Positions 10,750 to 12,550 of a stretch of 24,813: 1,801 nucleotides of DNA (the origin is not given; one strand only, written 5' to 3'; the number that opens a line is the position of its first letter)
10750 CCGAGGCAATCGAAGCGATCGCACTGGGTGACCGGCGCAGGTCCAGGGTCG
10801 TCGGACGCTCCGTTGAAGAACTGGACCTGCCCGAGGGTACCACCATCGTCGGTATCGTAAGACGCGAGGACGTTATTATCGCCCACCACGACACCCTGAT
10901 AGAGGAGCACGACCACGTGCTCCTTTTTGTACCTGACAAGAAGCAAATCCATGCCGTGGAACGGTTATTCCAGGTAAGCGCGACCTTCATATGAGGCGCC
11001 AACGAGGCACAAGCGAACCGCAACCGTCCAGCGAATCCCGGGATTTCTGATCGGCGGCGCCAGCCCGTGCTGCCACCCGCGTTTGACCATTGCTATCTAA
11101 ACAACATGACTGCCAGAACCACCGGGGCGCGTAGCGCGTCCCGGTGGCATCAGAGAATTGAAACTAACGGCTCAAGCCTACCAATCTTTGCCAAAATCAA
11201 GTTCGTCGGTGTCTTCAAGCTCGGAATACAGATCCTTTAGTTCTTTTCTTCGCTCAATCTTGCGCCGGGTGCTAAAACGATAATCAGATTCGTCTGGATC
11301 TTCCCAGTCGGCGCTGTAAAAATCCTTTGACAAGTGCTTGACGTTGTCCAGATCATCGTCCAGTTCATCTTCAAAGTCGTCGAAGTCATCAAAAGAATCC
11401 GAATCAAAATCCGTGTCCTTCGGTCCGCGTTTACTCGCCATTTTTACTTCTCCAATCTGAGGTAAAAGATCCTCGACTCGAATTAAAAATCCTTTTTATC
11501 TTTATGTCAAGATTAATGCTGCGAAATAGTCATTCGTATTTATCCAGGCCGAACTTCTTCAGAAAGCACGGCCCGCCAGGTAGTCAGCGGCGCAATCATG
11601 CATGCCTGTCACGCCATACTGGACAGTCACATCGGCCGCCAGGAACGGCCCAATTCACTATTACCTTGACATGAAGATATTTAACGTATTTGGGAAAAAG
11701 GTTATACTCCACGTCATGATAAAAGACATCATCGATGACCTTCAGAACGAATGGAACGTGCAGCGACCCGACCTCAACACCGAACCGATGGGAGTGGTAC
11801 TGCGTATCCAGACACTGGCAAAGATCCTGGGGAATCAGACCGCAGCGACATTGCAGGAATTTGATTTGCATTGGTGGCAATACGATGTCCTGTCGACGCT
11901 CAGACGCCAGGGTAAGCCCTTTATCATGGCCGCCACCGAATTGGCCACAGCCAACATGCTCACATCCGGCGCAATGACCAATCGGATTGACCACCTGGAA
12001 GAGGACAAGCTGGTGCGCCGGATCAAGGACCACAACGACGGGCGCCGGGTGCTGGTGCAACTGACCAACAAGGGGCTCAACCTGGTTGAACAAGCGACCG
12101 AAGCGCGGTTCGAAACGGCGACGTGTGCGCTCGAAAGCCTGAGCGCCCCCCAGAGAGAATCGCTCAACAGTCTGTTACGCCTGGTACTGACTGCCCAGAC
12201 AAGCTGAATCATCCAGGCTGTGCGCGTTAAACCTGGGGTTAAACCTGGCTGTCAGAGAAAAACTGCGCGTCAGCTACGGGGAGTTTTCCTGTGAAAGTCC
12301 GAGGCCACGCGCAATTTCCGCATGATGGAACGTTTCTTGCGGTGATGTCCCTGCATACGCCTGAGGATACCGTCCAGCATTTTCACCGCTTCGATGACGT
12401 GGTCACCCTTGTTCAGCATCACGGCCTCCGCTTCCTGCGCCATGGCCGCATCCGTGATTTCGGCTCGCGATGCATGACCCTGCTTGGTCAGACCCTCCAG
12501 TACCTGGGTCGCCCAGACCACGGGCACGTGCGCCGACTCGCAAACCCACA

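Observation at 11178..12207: Candidate new regulon: urate-type MarR repressing a small acidic protein through twin operators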

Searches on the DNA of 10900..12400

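Call 66: search_rna_families(source=window, start=10900, end=12400, threshold=evalue, max_evalue=1)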
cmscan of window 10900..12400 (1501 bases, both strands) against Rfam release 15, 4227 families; matches with E-value up to 1: 1.
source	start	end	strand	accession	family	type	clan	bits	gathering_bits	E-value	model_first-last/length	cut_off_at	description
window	11314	11388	-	RF00812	mir-83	Gene; miRNA;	-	26.3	44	0.042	1-84/84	no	mir-83 microRNA precursor family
